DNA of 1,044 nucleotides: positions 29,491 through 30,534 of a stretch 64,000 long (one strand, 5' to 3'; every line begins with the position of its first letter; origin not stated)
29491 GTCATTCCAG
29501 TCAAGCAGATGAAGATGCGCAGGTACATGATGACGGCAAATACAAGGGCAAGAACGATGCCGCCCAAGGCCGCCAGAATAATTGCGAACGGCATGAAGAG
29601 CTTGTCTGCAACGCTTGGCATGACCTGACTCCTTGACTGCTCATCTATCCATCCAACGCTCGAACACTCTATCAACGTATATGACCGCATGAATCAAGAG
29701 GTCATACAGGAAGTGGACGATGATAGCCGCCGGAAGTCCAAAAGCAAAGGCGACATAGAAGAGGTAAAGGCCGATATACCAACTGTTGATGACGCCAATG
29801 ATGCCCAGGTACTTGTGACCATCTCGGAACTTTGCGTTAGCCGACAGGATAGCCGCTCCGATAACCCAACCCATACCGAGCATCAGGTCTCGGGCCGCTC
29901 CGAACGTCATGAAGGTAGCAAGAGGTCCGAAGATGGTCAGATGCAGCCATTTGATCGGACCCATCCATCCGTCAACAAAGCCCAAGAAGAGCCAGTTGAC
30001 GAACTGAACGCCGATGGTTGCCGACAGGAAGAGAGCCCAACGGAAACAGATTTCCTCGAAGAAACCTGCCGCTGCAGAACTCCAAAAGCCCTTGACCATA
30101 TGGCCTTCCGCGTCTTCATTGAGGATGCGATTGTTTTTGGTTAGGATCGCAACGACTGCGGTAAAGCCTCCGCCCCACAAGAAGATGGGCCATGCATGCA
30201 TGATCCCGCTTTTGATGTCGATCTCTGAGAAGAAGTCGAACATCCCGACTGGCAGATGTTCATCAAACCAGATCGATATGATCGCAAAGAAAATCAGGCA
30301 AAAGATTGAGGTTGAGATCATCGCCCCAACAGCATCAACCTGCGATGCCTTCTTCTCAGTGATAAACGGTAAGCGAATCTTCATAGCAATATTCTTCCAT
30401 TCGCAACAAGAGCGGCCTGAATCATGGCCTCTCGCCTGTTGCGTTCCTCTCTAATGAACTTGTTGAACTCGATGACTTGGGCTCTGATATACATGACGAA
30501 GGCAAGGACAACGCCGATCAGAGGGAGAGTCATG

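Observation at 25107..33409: Eight-kb membrane-protein module with SPFH/flotillin, CPBP protease, paralogous C-tail-anchored proteins and an embedded RNA ligase; separate rhomboid at 16.9 kb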

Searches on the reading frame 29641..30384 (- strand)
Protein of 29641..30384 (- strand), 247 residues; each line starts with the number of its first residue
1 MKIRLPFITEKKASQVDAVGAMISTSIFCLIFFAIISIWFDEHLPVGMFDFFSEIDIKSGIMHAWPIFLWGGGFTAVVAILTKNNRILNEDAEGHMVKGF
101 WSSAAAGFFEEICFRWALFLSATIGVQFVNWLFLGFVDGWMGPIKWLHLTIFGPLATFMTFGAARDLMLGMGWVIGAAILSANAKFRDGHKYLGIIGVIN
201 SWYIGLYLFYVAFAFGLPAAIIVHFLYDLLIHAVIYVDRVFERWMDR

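Call 5: search_protein_families(library=pfam, max_evalue=0.01, proteins=[window:29641-30384:-])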
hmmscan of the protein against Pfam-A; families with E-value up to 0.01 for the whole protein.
window:29641-30384:- (247 aa): 0 families

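Call 6: search_protein_families(library=phrogs, max_evalue=0.001, proteins=[window:29641-30384:-])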
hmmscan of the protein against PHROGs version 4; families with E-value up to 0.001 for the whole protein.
window:29641-30384:- (247 aa): 0 families

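Call 8: search_protein_families(library=pfam, max_evalue=1, proteins=[window:29641-30384:-])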
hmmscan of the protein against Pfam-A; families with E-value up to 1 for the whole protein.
window:29641-30384:- (247 aa): 0 families

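Call 11: find_encoding_contigs(protein=window:29641-30384:-, flank=10000, max_places=6)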
Protein window:29641-30384:- (247 aa): 9 contigs read that carry it; 2 places shown.
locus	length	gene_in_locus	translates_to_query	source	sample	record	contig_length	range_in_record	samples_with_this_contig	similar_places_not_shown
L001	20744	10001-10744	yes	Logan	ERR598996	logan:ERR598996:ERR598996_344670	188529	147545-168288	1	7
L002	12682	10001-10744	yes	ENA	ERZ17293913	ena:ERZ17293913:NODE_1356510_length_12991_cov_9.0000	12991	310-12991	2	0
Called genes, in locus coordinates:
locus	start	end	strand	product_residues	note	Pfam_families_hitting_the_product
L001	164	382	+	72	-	-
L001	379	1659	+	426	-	PF01139:RtcB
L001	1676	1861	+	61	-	-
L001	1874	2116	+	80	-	-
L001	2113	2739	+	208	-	PF00293:NUDIX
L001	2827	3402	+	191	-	PF03457:HA (weak)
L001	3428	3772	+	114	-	-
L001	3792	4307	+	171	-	-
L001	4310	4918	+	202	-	-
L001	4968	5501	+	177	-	-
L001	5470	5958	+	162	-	-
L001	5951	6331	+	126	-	-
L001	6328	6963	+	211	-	-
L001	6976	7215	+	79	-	-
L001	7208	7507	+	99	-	-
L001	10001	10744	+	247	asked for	-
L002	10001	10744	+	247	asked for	-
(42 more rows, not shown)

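Call 20: find_homologous_proteins(query=window:29641-30384:-, max_evalue=0.001)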
Query window:29641-30384:- (247 aa): 97 proteins with E <= 0.001 among 598 candidates.
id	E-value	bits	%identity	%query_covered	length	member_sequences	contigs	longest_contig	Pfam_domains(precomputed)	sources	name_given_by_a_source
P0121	2.0e-161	554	100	100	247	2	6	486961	-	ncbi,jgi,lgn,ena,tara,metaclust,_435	tara:strand:- start:11470 stop:12213 length:744 start_codon:yes stop_codon:yes gene_type:complete|me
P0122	3.8e-111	389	74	96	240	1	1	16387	-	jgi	jgi:hypothetical protein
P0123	2.3e-79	285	64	81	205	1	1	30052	-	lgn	-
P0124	6.1e-57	211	46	92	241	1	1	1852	PF02517.22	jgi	jgi:hypothetical protein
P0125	1.0e-56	211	46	85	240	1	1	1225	-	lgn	-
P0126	7.2e-55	205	45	96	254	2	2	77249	-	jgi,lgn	jgi:hypothetical protein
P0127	4.9e-54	202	44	95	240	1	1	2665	-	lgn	-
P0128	7.0e-54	201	44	94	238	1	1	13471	-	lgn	-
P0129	1.2e-53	201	47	90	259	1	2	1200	-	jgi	jgi:hypothetical protein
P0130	6.8e-53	198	44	95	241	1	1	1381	-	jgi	jgi:hypothetical protein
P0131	1.5e-52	197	44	96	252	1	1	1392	-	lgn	-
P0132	1.5e-52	197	47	89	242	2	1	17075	-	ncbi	-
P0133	2.1e-52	197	46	96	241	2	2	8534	-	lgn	-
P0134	2.6e-52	196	44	94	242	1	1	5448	-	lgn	-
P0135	1.3e-51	194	50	81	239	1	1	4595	-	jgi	jgi:hypothetical protein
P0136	8.1e-51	191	44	96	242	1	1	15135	-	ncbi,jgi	ncbi:MAG: hypothetical protein RL272_223 [Candidatus Parcubacteria bacterium]|jgi:hypothetical prote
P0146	8.8e-49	185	51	76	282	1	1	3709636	-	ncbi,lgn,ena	-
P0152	1.1e-47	181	44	91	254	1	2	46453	PF02517.22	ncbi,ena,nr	ncbi:MAG TPA: CPBP family glutamic-type intramembrane protease [Verrucomicrobiae bacterium]|nr:CPBP 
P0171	1.2e-44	171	45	85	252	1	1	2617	PF02517.22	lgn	-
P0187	8.5e-40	155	39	98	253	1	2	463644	-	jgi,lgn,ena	-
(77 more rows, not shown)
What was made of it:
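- On CPBP (Rce1-like, PF02517): One homolog is named a CPBP protease by NCBI (call 20).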

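Call 23: search_protein_families(library=pfam, alignment_id=A1, max_evalue=0.01)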
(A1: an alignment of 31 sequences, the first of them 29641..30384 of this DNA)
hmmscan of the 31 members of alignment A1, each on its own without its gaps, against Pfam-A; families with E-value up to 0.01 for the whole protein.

A. member 1, window:29641-30384:- (247 aa): 0 families

B. families by the number of members that match (of 31 scanned): 1 family
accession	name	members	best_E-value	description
PF02517.21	Rce1-like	6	7e-07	Type II CAAX prenyl endopeptidase Rce1-like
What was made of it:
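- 29641..30384 (-): 247-aa divergent CPBP (Rce1-like/Abi) glutamate intramembrane protease with its catalytic motifs intact. Six of 31 hit PF02517 (call 23).
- On CPBP (Rce1-like, PF02517): Six of 31 close homologs match, best 7e-07 (call 23).
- Checked: Six of 31 relatives hit PF02517 (call 23).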

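Call 24: search_solved_structures(query=A1, max_evalue=1, show_alignments=1)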
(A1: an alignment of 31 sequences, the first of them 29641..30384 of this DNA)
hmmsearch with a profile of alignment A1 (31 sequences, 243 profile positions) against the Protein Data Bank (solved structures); distinct sequences matched with E-value up to 1: 0.
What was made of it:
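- Tried and rejected: A profile of its family against PDB sequences: nothing (call 24).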

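Call 32: predict_structure(alignment_id=A1)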
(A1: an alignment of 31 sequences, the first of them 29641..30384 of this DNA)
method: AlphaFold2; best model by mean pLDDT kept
length: 247 residues; sequences in the alignment: 31
mean_pLDDT: 88.8   pTM: 0.85
mean pLDDT of the five models: 88.8, 88.5, 87.4, 86.6, 86.1
residues with pLDDT >= 90: 157; 70-90: 74; 50-70: 11; < 50: 5
segments of 3 or more residues with pLDDT < 50: 1-5
pLDDT, mean of each block of 10 residues (from residue 1): 48 77 84 88 86 92 95 93 94 97 94 90 93 86 93 94 92 93 80 79 92 96 97 97 94
secondary structure, 60 per line:
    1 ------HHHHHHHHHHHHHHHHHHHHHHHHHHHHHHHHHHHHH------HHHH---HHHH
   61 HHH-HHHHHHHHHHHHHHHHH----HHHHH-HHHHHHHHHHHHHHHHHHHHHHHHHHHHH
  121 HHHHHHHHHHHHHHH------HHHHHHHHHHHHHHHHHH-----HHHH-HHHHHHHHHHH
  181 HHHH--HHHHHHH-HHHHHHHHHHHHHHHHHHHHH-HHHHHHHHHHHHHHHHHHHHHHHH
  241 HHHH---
elements in order: H7-43 H50-53 H57-63 H65-81 H86-90 H92-135 H142-159 H165-168 H170-184 H187-193 H195-215 H217-244
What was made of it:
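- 29641..30384 (-): AF2 pLDDT 88.8 (call 32).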

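Call 34: search_protein_families(library=padloc, max_evalue=0.01, proteins=[window:29641-30384:-])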
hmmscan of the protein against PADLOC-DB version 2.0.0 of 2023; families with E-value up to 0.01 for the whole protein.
window:29641-30384:- (247 aa): 0 families

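Call 35: fold_search(model_id=the predicted structure, library=pdb)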
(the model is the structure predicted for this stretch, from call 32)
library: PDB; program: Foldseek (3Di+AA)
matches with E <= 10: 154; with E <= 0.001: 0
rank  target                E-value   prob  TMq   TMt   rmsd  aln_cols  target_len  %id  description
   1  9gs5_A                2.6e-01  0.13  0.14  0.12  20.8       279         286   10  Cryo-EM structure of human SLC35B1-E33A variant with ADP in outward facing conformation (released 2025-05-21)
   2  7z6n_B                6.5e-01  0.09  0.15  0.14  19.3       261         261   12  Crystal structure of Zn2+-transporter BbZIP in a metal-stripped state (released 2022-08-10)
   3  4kjs_A                9.7e-01  0.12  0.17  0.14  19.5       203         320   15  Structure of native YfkE (released 2013-06-26)
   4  5vtl                  1.1e+00  0.09  0.14  0.16  22.3       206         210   14  Structure of metacyclic invariant surface protein , Tb427.07.360, from Trypanosoma brucei. (released 2018-08-08)
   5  8brd_A                1.2e+00  0.05  0.12  0.12  27.6       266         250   14  Mechanisms of ion selectivity and rotor coupling in the bacterial flagellar sodium-driven stator unit (released 2023-06-14)
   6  8czj_B                1.2e+00  0.11  0.19  0.17  20.7       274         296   13  A bacteria Zrt/Irt-like protein in the apo state (released 2023-02-22)
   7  5jwy                  1.3e+00  0.09  0.16  0.15  21.9       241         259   12  Structure of lipid phosphate phosphatase PgpB complex with PE (released 2016-07-20)
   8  6hcl_B                1.3e+00  0.08  0.16  0.12  17.8       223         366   12  Crystal structure of a MFS transporter with Ligand at 2.69 Angstroem resolution (released 2019-07-03)
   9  9ugu                  1.4e+00  0.13  0.19  0.11  18.6       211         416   12  Cryo-EM Structure of Apo-G6PT1 (released 2026-01-07)
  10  6zgs_A                1.6e+00  0.08  0.16  0.11  17.2       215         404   12  Crystal structure of a MFS transporter with bound 3-phenylpropanoic acid at 2.39 Angstroem resolution (released 2021-10-20)
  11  8czj_A                1.8e+00  0.09  0.19  0.17  20.7       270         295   14  A bacteria Zrt/Irt-like protein in the apo state (released 2023-02-22)
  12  3gi8_C                2.1e+00  0.03  0.13  0.09  18.3       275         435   12  Crystal Structure of ApcT K158A Transporter Bound to 7F11 Monoclonal Fab Fragment (released 2009-08-18)
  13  5hwy                  2.3e+00  0.12  0.23  0.20  18.9       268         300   11  Structural mechanisms of extracellular ion exchange and induced binding-site occlusion in the sodium-calcium exchanger N (released 2016-05-18)
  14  6zgr_A                2.3e+00  0.07  0.17  0.12  15.7       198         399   13  Crystal structure of a MFS transporter with bound 1-hydroxynaphthalene-2-carboxylic acid at 2.67 Angstroem resolution (released 2021-10-20)
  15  9f6p                  2.3e+00  0.06  0.15  0.10  22.4       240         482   13  Human NRAMP1 (SLC11A1) in complex with manganese, towards the inward-open state (released 2024-12-04)
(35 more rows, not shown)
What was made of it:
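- On CPBP (Rce1-like, PF02517): Foldseek against the PDB found nothing (call 35).
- Tried and rejected: Foldseek against the PDB: nothing significant (call 35).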

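Call 50: find_encoding_contigs(protein=P0146, flank=6000, max_places=1)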
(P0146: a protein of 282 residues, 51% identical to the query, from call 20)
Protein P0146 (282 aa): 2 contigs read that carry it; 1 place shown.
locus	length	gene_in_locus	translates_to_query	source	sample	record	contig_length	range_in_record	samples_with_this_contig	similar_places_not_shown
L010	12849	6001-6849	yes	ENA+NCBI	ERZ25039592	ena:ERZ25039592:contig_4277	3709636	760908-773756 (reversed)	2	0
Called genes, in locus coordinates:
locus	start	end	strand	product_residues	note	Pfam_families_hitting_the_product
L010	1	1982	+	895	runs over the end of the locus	PF04408:WHD_HA2 (weak)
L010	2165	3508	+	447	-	PF26128:Gad2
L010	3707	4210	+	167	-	-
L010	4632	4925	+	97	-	-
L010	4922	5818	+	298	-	-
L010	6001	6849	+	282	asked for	-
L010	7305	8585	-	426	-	PF13173:AAA_14, PF13635:DUF4143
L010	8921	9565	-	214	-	-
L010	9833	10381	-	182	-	-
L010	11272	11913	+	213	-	-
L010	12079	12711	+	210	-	PF02517:Rce1-like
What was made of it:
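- One cellular CPBP homolog (P0146) sits beside a Gad2-domain gene and AAA_14/DUF4143 genes (call 50).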

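Call 51: find_encoding_contigs(protein=P0187, flank=8000, max_places=1)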
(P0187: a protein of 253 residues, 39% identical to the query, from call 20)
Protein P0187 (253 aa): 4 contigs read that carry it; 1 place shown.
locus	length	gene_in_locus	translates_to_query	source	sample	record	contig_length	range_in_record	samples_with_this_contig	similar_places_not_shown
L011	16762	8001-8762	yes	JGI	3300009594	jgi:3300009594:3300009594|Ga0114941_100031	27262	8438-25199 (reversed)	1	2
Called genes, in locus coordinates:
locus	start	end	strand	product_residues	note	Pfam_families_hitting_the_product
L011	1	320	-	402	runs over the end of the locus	PF05746:DALR_1 (weak)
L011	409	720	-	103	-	PF01121:CoaE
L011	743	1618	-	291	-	PF00763:THF_DHG_CYH, PF02882:THF_DHG_CYH_C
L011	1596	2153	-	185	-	PF13521:AAA_28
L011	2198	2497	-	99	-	-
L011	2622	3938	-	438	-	-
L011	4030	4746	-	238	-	-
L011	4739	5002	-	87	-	-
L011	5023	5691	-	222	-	-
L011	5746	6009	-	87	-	-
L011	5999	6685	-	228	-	PF02599:CsrA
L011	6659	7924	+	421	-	-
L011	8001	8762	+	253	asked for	-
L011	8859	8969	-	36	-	-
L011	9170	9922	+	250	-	PF00557:Peptidase_M24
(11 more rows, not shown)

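Call 52: find_encoding_contigs(protein=P0122, flank=10000, max_places=1)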
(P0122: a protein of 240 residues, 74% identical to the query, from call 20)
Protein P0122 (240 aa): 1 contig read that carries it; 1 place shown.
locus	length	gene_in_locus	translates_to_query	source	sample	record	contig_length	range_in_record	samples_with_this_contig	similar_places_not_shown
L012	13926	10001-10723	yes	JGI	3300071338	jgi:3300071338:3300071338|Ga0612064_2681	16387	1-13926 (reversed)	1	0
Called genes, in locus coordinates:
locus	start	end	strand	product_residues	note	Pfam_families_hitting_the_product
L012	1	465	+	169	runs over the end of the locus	-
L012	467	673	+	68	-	-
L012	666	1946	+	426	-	PF01139:RtcB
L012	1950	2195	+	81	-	-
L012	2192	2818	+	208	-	PF00293:NUDIX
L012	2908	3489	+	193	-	-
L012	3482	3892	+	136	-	-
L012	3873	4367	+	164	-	-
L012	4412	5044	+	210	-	-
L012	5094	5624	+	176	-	-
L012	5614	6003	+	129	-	-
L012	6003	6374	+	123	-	-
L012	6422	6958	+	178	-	-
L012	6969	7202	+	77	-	-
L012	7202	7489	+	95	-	-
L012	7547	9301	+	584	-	PF01145:Band_7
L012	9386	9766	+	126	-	-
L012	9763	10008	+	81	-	-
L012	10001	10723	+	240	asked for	-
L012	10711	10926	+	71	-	-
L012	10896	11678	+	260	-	PF09414:RNA_ligase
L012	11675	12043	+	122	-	-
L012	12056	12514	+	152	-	-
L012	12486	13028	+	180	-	-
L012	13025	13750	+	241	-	-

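Call 53: find_encoding_contigs(protein=P0123, flank=10000, max_places=1)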
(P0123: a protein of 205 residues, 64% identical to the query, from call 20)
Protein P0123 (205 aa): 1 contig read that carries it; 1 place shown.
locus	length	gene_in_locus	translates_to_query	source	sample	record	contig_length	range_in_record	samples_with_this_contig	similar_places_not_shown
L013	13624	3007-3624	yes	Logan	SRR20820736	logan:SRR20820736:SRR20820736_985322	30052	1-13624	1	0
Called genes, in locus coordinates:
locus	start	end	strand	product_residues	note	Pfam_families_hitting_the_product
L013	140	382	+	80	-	-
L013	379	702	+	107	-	-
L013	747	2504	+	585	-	PF01145:Band_7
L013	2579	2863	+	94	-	-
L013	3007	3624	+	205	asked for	-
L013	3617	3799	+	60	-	-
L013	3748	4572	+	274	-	PF09414:RNA_ligase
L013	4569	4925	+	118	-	-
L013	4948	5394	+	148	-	-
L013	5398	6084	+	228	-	-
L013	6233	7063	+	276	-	-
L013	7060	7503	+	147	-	-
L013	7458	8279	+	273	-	-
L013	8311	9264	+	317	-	-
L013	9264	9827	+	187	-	-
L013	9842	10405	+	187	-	-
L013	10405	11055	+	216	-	-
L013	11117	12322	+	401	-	-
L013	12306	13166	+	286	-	-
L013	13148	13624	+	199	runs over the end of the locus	PF01694:Rhomboid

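Call 59: search_protein_families(library=ncbifam, max_evalue=0.01, proteins=[window:29641-30384:-])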
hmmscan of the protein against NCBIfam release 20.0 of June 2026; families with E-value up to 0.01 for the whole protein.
window:29641-30384:- (247 aa): 0 families

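Call 89: search_dna_similar(query=window:29641-30384:-, collection=phages, mode=protein, max_rows=10, max_evalue=0.01)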
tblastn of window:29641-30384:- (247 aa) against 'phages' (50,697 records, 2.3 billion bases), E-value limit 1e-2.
No match.

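Call 92: find_related_loci(query=A1, collection=viral_contigs, flank=10000)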
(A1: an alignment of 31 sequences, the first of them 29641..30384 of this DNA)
Query A1 (247 aa) in viral_contigs; peptide patterns used: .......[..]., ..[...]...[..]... (x = any residue, [..] = any of these).
17 stretches matched a pattern; 6 encode a relative of the query (tblastn E <= 1e-3); 6 distinct loci.
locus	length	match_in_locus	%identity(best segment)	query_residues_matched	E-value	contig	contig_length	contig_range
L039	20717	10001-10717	39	6-235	3e-40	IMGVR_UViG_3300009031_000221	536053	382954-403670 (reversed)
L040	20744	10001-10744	39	1-243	7e-44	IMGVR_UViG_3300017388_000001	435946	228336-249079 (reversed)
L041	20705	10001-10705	38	2-234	2e-34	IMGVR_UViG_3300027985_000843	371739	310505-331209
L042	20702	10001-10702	33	2-229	1e-32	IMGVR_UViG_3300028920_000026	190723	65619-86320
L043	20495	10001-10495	43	66-235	6e-31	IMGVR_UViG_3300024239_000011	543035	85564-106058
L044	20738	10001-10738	30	50-239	4e-25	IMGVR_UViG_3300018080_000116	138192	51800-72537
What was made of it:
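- Closest known: CPBP / Rce1-like glutamate intramembrane proteases. Different: It belongs to a subfamily that recurs in huge viral contigs (call 92).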
